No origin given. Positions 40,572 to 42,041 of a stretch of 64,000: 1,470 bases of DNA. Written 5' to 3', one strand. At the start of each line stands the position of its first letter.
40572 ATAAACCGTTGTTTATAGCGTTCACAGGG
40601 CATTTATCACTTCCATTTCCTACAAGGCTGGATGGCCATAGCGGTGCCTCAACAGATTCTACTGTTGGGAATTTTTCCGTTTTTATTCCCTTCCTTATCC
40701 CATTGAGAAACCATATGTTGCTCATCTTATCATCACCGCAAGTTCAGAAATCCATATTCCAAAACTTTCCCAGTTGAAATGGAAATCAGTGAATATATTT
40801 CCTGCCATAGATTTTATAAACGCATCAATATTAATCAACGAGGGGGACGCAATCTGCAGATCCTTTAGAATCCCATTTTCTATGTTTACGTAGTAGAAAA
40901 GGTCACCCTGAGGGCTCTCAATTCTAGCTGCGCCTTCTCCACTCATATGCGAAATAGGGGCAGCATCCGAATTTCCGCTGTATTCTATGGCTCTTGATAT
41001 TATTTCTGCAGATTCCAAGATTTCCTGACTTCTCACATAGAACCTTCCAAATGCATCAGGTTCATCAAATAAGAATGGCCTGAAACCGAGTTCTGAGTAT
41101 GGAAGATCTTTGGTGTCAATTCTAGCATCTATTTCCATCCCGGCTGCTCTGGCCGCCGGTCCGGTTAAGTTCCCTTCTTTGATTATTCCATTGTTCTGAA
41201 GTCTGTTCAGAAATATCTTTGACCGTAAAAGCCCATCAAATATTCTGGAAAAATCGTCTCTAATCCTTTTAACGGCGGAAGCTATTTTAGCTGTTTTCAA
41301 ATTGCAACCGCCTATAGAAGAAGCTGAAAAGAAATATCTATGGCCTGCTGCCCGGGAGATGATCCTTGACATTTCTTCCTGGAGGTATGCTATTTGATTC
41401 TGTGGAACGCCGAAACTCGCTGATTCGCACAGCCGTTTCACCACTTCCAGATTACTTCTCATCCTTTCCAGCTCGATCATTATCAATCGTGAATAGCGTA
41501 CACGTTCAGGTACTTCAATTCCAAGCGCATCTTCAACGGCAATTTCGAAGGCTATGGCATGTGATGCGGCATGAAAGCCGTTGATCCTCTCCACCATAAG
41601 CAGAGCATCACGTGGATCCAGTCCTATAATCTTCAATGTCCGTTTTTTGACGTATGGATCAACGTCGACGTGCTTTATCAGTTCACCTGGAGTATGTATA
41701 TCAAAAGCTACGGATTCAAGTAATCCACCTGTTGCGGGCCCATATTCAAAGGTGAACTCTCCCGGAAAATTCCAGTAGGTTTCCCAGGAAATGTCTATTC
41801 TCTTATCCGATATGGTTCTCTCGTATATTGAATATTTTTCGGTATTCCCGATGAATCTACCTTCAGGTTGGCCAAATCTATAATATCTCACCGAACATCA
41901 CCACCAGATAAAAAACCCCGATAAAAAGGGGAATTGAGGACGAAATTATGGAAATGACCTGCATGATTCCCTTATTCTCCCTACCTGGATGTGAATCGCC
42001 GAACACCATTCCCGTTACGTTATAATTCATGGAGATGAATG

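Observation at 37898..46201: A 7.8-kb GC-richer island bracketed by 255-bp direct repeats, each containing a whole initiator tRNA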

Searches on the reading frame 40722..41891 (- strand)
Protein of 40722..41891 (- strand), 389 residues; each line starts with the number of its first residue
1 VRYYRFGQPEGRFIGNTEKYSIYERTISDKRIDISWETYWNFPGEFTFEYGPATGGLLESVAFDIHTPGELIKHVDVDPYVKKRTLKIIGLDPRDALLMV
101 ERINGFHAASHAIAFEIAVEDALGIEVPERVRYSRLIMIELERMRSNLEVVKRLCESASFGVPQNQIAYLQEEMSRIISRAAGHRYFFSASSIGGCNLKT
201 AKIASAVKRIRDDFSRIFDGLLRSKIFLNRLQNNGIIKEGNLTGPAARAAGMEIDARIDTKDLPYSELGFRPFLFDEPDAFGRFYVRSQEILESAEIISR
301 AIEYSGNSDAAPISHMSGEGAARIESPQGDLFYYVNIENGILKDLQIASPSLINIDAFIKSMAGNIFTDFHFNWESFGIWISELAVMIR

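Call 8: search_protein_families(library=pfam, proteins=[window:40722-41891:-], max_evalue=0.01)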
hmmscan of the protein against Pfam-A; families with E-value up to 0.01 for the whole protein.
window:40722-41891:- (389 aa): 2 families
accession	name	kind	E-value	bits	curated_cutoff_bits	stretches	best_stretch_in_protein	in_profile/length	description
PF00346.24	Complex1_49kDa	-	4.7e-22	78.8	24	1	171-303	15-157/271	Respiratory-chain NADH dehydrogenase, 49 Kd subunit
PF00374.24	NiFeSe_Hases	-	3.6e-11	43.1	25.8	1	89-145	8-64/508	Nickel-dependent hydrogenase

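Call 18: find_homologous_proteins(query=window:40722-41891:-)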
Query window:40722-41891:- (389 aa): 204 proteins with E <= 0.001 among 7541 candidates; the best 120 are listed.
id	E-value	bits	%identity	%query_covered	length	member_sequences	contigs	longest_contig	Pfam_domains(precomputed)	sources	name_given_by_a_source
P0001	4.6e-258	874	100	100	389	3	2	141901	PF00374.25,PF00346.25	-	-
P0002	2.3e-240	815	94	100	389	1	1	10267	PF00374.25,PF00346.25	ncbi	-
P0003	8.7e-233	790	91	100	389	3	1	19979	PF00374.25,PF00346.25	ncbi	-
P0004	1.2e-229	780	89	100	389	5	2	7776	PF00374.25,PF00346.25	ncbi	-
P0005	6.7e-188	643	72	100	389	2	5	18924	PF00374.25,PF00346.25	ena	-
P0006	1.1e-187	642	72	100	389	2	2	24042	PF00374.25,PF00346.25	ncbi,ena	-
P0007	1.8e-187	641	71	100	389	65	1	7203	PF00374.25,PF00346.25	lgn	-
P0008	9.6e-187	639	70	100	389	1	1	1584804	PF00374.25,PF00346.25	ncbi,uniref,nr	ncbi:formate hydrogenlyase subunit 3 [Thermoplasma volcanium GSS1]|uniref:Formate hydrogenlyase subu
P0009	1.1e-186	639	71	100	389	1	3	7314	PF00374.25,PF00346.25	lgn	-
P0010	1.5e-184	632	72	100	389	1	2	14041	PF00374.25,PF00346.25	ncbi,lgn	-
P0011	2.1e-183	628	70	100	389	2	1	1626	PF00374.25,PF00346.25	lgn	-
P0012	6.4e-182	623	70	100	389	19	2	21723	PF00374.25,PF00346.25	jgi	-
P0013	3.1e-179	614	71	97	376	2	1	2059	PF00374.25,PF00346.25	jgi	-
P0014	2.4e-176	605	68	100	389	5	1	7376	PF00346.25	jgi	jgi:Ni,Fe-hydrogenase III large subunit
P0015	8.7e-171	586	72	91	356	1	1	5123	PF00374.25,PF00346.25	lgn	-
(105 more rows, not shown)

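Call 19: find_encoding_contigs(protein=P0002, flank=10000, max_places=4)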
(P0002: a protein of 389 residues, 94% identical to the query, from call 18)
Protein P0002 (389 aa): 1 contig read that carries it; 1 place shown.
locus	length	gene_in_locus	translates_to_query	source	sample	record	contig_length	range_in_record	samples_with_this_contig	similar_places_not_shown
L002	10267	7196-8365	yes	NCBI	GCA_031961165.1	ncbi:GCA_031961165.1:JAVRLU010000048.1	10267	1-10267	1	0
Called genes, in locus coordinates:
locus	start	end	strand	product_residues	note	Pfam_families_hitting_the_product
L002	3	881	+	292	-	?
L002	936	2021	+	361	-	PF01717:Meth_synt_2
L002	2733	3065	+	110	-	-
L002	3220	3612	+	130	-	PF05598:DUF772 (weak)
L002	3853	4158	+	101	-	-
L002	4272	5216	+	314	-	PF00146:NADHdh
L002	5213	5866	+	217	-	-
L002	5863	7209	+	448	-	PF00361:Proton_antipo_M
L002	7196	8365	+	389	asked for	PF00374:NiFeSe_Hases (weak), PF00346:Complex1_49kDa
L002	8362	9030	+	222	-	PF01058:Oxidored_q6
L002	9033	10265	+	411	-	?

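Call 20: find_encoding_contigs(protein=P0003, flank=10000, max_places=4)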
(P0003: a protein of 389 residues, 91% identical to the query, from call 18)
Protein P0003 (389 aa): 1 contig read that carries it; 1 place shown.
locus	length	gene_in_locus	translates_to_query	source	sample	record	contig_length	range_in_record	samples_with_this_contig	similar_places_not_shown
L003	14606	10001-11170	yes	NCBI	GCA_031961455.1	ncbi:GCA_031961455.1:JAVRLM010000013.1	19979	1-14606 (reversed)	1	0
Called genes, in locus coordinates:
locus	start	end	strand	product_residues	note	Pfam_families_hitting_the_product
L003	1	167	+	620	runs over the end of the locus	PF00662:Proton_antipo_N, PF00361:Proton_antipo_M, PF06455:NADH5_C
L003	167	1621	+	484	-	PF00361:Proton_antipo_M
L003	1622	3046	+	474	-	PF00361:Proton_antipo_M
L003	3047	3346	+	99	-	-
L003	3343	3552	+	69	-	-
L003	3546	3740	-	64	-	-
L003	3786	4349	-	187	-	PF02441:Flavoprotein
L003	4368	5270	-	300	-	PF00348:polyprenyl_synt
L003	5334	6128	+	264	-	PF13508:Acetyltransf_7 (faint), PF00583:Acetyltransf_1 (weak), PF08445:FR47 (weak)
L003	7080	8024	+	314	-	PF00146:NADHdh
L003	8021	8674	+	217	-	-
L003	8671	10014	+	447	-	PF00361:Proton_antipo_M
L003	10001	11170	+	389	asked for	PF00374:NiFeSe_Hases (weak), PF00346:Complex1_49kDa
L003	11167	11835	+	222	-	PF01058:Oxidored_q6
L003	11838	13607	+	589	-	PF00361:Proton_antipo_M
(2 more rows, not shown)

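Call 21: find_encoding_contigs(protein=P0004, flank=10000, max_places=4)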
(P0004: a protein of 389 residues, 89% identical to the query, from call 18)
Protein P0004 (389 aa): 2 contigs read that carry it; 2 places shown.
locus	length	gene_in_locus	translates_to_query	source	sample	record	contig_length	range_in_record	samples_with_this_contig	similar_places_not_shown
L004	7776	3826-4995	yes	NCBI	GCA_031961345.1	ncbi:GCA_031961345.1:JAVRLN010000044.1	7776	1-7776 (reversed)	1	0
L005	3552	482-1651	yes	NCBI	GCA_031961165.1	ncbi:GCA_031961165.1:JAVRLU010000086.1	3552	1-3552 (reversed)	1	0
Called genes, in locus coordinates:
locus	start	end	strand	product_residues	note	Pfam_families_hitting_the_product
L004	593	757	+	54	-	-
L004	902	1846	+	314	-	PF00146:NADHdh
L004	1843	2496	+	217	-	-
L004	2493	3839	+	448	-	PF00361:Proton_antipo_M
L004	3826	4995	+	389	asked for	PF00374:NiFeSe_Hases (faint), PF00346:Complex1_49kDa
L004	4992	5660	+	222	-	PF01058:Oxidored_q6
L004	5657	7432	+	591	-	PF00361:Proton_antipo_M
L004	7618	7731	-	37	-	-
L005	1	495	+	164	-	?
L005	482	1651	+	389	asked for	PF00374:NiFeSe_Hases (faint), PF00346:Complex1_49kDa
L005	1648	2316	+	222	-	PF01058:Oxidored_q6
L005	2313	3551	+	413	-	?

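Call 25: find_encoding_contigs(protein=P0001, flank=10000, max_places=6)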
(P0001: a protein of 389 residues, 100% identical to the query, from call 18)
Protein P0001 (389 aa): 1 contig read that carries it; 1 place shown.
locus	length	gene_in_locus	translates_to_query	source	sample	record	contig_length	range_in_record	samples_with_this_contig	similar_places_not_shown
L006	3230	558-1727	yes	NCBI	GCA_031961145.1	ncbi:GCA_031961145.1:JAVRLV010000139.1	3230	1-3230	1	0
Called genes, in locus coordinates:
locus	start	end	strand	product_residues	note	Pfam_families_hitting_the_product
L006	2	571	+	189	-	?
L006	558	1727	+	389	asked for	PF00374:NiFeSe_Hases, PF00346:Complex1_49kDa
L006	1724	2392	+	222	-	PF01058:Oxidored_q6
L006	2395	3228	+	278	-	?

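Call 66: search_solved_structures(query=window:40722-41891:-, max_evalue=0.001, show_alignments=3)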
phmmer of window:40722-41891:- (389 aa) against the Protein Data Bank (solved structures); distinct sequences matched with E-value up to 0.001: 88 (the best 60 are shown).
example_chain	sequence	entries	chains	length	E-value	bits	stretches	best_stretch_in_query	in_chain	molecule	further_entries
6cfw_L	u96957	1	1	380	5.3e-21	78.4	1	49-370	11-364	Membrane-bound hydrogenase subunit alpha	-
7q5y_B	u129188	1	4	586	5.5e-15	58.6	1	95-306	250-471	NADH-quinone oxidoreductase subunit C/D 2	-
2fug_4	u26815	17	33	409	7.5e-13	51.6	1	100-304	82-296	NADH-quinone oxidoreductase chain 4 | NADH-QUINONE OXIDOREDUCTASE SUBUNIT 4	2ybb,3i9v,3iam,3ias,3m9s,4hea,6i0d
6u8y_L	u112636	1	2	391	3.8e-12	49.3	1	115-340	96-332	NADH dehydrogenase subunit D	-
7z0s_E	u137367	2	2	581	1.5e-11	47.3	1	95-303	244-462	Formate hydrogenlyase subunit 5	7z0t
7wfg_H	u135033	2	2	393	2.4e-10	43.3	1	122-335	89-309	NAD(P)H-quinone oxidoreductase subunit H, chloroplastic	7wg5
9grx_H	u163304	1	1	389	3.3e-10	42.9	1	122-334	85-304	NAD(P)H-quinone oxidoreductase subunit H, chloroplastic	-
6hum_H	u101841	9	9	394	2.8e-09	39.9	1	118-303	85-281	NAD(P)H-quinone oxidoreductase subunit H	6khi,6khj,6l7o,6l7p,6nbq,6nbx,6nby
7eu3_H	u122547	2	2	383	6.7e-09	38.6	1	120-304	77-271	NAD(P)H-quinone oxidoreductase subunit H, chloroplastic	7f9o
6z8m_B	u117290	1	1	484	5.6e-08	35.6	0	88-146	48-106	Periplasmic [NiFeSe] hydrogenase, large subunit, selenocysteine-containing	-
6z8o_B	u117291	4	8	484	5.6e-08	35.6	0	88-146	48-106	Periplasmic [NiFeSe] hydrogenase, large subunit, selenocysteine-containing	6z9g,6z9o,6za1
3ze6_B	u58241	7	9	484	5.6e-08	35.6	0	88-146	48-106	PERIPLASMIC [NIFESE] HYDROGENASE, LARGE SUBUNIT, SELENOCYS SELENOCYSTEINE-CONTAINING | PERIPLASMIC [NIFESE] HYDROGENASE, LARGE SUBUNIT, SELENOCYSTEINE-CONTAININ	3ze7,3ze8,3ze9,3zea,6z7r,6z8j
6rtp_B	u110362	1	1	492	5.7e-08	35.6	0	88-146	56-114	Periplasmic [NiFeSe] hydrogenase, large subunit, selenocysteine-containing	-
6ruc_B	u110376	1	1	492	5.8e-08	35.5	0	88-146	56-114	Periplasmic [NiFeSe] hydrogenase, large subunit, selenocysteine-containing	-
6ru9_B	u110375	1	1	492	5.8e-08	35.5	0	88-146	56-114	Periplasmic [NiFeSe] hydrogenase, large subunit, selenocysteine-containing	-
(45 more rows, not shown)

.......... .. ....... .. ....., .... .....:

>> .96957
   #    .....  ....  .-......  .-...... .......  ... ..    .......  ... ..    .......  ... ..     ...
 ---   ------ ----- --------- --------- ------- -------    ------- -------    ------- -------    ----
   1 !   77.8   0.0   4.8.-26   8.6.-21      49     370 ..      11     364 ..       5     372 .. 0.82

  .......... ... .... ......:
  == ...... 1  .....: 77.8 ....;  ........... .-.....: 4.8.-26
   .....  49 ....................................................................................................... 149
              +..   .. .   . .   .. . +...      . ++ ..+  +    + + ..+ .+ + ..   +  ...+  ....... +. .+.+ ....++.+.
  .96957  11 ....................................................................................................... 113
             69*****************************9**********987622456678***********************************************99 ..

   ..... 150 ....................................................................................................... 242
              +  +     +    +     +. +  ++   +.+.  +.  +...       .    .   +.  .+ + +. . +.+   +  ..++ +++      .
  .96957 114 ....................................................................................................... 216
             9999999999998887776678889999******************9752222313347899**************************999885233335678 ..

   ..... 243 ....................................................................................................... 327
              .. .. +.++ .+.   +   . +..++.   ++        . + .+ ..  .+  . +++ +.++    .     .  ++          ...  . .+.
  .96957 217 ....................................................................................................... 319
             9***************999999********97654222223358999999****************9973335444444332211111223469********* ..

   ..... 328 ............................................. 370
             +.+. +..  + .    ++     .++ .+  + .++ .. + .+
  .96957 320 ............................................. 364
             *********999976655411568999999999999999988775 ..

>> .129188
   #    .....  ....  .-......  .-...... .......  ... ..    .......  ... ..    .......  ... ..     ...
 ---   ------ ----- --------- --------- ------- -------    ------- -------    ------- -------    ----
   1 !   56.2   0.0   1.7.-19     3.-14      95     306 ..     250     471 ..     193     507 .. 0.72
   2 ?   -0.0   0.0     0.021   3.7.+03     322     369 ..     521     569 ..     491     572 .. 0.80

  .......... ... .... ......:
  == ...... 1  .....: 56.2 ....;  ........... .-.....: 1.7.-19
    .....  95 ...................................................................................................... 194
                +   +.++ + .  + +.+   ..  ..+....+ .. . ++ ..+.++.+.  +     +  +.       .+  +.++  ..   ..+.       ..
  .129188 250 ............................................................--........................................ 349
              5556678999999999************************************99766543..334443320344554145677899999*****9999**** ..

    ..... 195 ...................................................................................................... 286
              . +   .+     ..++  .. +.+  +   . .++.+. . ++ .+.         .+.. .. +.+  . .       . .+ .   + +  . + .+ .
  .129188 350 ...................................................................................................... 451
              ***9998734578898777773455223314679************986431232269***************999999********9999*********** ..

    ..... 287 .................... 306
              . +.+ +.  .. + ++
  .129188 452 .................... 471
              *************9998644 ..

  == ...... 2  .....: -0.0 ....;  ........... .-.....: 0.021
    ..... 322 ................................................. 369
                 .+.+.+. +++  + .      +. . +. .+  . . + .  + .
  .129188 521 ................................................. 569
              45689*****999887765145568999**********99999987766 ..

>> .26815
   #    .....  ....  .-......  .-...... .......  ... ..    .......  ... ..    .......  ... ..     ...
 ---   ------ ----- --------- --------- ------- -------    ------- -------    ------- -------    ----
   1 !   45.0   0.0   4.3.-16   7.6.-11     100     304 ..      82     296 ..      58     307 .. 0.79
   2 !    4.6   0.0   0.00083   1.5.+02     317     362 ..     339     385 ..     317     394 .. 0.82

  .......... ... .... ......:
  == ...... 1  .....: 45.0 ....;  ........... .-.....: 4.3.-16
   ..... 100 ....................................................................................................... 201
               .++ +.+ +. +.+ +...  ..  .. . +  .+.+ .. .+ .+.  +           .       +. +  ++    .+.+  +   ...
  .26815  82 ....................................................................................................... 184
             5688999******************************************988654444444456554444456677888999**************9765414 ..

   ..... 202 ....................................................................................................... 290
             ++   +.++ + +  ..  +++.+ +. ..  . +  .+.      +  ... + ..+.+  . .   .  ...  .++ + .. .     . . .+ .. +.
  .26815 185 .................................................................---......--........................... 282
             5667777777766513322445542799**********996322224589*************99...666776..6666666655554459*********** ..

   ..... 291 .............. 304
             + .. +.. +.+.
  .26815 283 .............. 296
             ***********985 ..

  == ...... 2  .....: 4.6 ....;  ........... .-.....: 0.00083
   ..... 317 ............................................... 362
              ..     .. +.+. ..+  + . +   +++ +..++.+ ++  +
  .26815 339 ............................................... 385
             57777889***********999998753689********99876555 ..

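Call 71: search_protein_families(library=ncbifam, proteins=[window:40722-41891:-], max_evalue=0.001)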
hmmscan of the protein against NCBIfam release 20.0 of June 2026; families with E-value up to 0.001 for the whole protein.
window:40722-41891:- (389 aa): 13 families
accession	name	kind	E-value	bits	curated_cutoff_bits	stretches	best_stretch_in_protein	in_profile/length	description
NF004739.1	PRK06075.1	equivalog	6.5e-31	107.4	360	1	51-305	6-272/384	NADH-quinone oxidoreductase subunit D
TIGR01962.1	NuoD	equivalog_domain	9.8e-24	83.9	459.35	1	96-304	55-273/386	NADH dehydrogenase (quinone) subunit D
NF008974.0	PRK12322.1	equivalog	1.3e-23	83.6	522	1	66-371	27-351/366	NADH-quinone oxidoreductase subunit D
NF040602.1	F420_dehyd_FpoD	exception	2.6e-20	72.8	600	1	62-340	24-314/372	F420H2 dehydrogenase subunit FpoD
NF009808.0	PRK13292.1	equivalog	4.6e-15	54.5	1156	1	52-303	414-677/791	NADH-quinone oxidoreductase subunit B/C/D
NF045518.1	H2_NiFeSe_large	exception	3.8e-11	42.5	780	1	88-148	44-104/485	NiFeSe hydrogenase large subunit HysA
NF005649.0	PRK07415.1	equivalog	5.8e-11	42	583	1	117-303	84-281/394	NAD(P)H-quinone oxidoreductase subunit H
NF033181.1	NiFeSe_hydrog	equivalog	8.8e-11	41.4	600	1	89-139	45-95/507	nickel-dependent hydrogenase large subunit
NF008728.0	PRK11742.1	equivalog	6.9e-10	37.9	840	1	101-303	272-484/598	NADH-quinone oxidoreductase subunit C/D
NF007778.0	PRK10467.1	equivalog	1.9e-08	33.1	969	1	90-140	47-97/567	hydrogenase 2 large subunit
NF007550.0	PRK10170.1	equivalog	2.5e-08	32.8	1101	1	85-140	55-112/597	Ni/Fe-hydrogenase large subunit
NF040828.1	sulfhyd_ShyA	equivalog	4.8e-05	22.4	700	0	102-142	58-98/415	NAD(P)-dependent hydrogenase/sulfhydrogenase 2 subunit alpha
TIGR03295.1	frhA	equivalog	0.00018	20.6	392.5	0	90-168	49-124/412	coenzyme F420 hydrogenase subunit alpha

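Call 78: find_related_loci(query=window:40722-41891:-, collection=viral_contigs, flank=10000)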
Query window:40722-41891:- (389 aa) in viral_contigs; peptide patterns used: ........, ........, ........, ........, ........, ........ (x = any residue, [..] = any of these).
8 stretches matched a pattern, but none encodes a relative of the query by tblastn (E <= 1e-3).

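Call 79: search_dna_similar(query=window:40722-41891:-, collection=plasmids, mode=protein, max_rows=10)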
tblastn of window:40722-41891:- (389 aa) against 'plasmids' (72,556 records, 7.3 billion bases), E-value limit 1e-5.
Records with a match: 219; places in all: 225; records where one place covers at least 80% of the query: 144.
Best place of each record, by identity: <60% 219.
By first word of the organism name: Sinorhizobium 68; Rhizobium 47; Azospirillum 16; Ensifer 11; Burkholderia 7; Acinetobacter 5; Paraburkholderia 4; Escherichia 4; Sulfitobacter 4; Cupriavidus 3; and 39 more.
By predicted mobility (MOB-suite, as given by PLSDB): non-mobilizable 111; conjugative 81; mobilizable 27.
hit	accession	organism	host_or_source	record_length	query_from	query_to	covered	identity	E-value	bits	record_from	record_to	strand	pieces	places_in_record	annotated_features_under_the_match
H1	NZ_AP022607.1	Mycobacterium branderi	-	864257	7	386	98%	32.5%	9e-47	178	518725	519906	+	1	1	NADH-quinone oxidoreductase subunit C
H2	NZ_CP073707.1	Burkholderia cenocepacia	Homo sapiens,blood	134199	48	385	87%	29.1%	3e-30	130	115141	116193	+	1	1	NADH-quinone oxidoreductase subunit C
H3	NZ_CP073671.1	Burkholderia cenocepacia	Homo sapiens,blood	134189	48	385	87%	29.1%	3e-30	130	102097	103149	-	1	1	nickel-dependent hydrogenase large subunit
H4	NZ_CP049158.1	Caballeronia sp. SBC1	whole organism,soil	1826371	48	385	87%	29.0%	4e-30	129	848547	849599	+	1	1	none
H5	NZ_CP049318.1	Caballeronia sp. SBC2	whole organism,soil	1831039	48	385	87%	29.0%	4e-30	129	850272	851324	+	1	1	none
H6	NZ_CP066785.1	Alicyclobacillus sp. ALC3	cell culture,acid mine drainage sediment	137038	44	370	84%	29.8%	1e-26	119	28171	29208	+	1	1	NADH-quinone oxidoreductase subunit C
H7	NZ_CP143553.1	Burkholderia multivorans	Homo sapiens,bronchoalveolar lavage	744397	48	385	87%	28.8%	6e-29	126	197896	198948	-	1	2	NADH-quinone oxidoreductase subunit C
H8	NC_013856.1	Azospirillum sp. B510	-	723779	41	382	88%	28.3%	9e-27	119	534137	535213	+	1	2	nickel-dependent hydrogenase large subunit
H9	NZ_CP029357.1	Azospirillum thermophilum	cell culture,hot spring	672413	46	382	87%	28.6%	5e-32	135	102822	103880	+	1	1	nickel-dependent hydrogenase large subunit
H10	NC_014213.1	Allomeiothermus silvanus DSM 9946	hot spring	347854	20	377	92%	26.6%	2e-23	109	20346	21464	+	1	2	NADH-quinone oxidoreductase subunit C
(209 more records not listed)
